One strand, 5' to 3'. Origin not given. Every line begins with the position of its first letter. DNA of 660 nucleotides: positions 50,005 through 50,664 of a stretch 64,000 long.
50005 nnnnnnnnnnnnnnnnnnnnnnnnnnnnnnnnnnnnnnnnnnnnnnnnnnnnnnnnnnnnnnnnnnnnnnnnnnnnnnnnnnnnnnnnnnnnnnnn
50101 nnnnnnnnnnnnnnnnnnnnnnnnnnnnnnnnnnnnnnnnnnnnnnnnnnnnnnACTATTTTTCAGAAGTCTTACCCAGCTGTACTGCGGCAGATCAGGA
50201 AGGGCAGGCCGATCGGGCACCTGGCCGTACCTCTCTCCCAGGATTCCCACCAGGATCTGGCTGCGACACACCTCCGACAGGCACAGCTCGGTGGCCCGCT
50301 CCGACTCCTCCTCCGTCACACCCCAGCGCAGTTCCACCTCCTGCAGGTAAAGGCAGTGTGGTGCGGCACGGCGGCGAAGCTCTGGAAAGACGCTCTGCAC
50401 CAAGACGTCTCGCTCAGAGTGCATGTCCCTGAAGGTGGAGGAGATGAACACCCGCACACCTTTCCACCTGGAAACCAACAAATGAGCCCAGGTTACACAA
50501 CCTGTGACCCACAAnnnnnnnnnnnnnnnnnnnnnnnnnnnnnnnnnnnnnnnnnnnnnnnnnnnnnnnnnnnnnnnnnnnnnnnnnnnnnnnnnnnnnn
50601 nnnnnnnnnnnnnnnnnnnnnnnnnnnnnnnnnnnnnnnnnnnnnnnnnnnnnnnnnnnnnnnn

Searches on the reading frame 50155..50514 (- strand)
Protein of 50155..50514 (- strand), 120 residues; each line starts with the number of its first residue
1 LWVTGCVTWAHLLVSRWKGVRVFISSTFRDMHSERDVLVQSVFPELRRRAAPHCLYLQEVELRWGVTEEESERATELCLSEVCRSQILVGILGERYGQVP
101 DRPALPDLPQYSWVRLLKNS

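Call 18: find_homologous_proteins(query=window:50173-50463:-, max_evalue=1e-10)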
Query seq(97 aa) (97 aa): 540 proteins with E <= 1e-10 among 649 candidates; the best 120 are listed.
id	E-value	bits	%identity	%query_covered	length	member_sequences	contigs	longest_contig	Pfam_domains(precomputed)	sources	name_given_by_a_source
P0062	7.3e-54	198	92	100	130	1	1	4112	PF13271.12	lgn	-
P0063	7.4e-54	198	92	100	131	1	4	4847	PF13271.12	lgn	-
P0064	7.4e-54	198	92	100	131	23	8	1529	PF13271.12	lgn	-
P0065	7.4e-54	198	92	100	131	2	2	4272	PF13271.12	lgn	-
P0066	1.7e-52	193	91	100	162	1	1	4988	PF13271.12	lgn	-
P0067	7.3e-52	191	89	98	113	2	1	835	PF13271.12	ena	-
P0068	2.7e-51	189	88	100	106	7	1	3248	PF13271.12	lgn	-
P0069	3.3e-50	186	86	100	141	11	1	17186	PF13271.12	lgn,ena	-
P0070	7.2e-50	185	88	100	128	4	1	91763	PF13271.12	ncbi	-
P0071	1.4e-49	184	86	100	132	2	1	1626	PF13271.12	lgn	-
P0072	2.0e-49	183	86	98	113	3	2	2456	PF13271.12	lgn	-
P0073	2.4e-49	183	88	96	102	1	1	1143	PF13271.12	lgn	-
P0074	4.7e-49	182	87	98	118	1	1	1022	PF13271.12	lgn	-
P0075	3.4e-48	179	87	100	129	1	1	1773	PF13271.12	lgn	-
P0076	7.7e-48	178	86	98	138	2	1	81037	PF13271.12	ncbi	-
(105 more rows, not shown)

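Call 19: search_protein_families(library=pfam, proteins=[window:50155-50514:-], max_evalue=0.01)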
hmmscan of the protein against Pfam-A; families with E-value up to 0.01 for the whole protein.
window:50155-50514:- (120 aa): 2 families
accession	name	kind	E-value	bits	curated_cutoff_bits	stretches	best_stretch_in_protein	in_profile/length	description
PF13271.11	DUF4062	-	2.3e-14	53.8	24.7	1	21-101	1-69/82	Domain of unknown function (DUF4062)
PF25022.1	NPHP3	-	0.0089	16.4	33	0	19-95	5-76/160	Nephrocystin-3 domain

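Call 33: find_encoding_contigs(protein=P0070, flank=10000, max_places=2)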
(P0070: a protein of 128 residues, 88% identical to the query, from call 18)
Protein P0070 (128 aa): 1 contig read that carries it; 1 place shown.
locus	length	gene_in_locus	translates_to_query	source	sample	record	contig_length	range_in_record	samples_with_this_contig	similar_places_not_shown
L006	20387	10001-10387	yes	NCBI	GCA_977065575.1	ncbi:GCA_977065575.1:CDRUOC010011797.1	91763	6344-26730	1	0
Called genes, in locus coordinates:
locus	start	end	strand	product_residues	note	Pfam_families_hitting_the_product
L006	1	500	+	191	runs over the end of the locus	-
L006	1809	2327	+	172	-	-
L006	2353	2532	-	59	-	-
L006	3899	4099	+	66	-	PF05731:TROVE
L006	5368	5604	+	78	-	-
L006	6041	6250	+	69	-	-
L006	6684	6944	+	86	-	-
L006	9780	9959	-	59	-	-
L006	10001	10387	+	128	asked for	PF13271:DUF4062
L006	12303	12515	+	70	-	-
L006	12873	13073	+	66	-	-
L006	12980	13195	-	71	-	-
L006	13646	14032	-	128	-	-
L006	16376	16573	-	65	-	-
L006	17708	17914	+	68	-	-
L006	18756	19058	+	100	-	-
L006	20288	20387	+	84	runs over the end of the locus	-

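Call 34: find_encoding_contigs(protein=P0076, flank=10000, max_places=2)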
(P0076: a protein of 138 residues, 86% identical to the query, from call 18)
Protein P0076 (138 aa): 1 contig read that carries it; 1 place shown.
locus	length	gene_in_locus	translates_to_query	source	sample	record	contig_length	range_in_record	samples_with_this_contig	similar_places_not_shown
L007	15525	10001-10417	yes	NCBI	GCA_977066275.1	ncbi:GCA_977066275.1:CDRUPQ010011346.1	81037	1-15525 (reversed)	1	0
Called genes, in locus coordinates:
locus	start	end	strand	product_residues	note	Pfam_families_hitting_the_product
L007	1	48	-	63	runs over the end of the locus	-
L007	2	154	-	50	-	-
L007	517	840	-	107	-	-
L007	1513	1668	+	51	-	-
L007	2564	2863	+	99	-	-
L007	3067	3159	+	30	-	-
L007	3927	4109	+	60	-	PF05731:TROVE (weak)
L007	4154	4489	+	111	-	PF05731:TROVE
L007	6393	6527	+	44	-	-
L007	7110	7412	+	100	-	-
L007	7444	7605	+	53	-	-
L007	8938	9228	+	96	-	-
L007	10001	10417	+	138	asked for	PF13271:DUF4062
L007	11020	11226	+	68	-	-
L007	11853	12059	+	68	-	-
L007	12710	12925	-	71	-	-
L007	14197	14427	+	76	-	-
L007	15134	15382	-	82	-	-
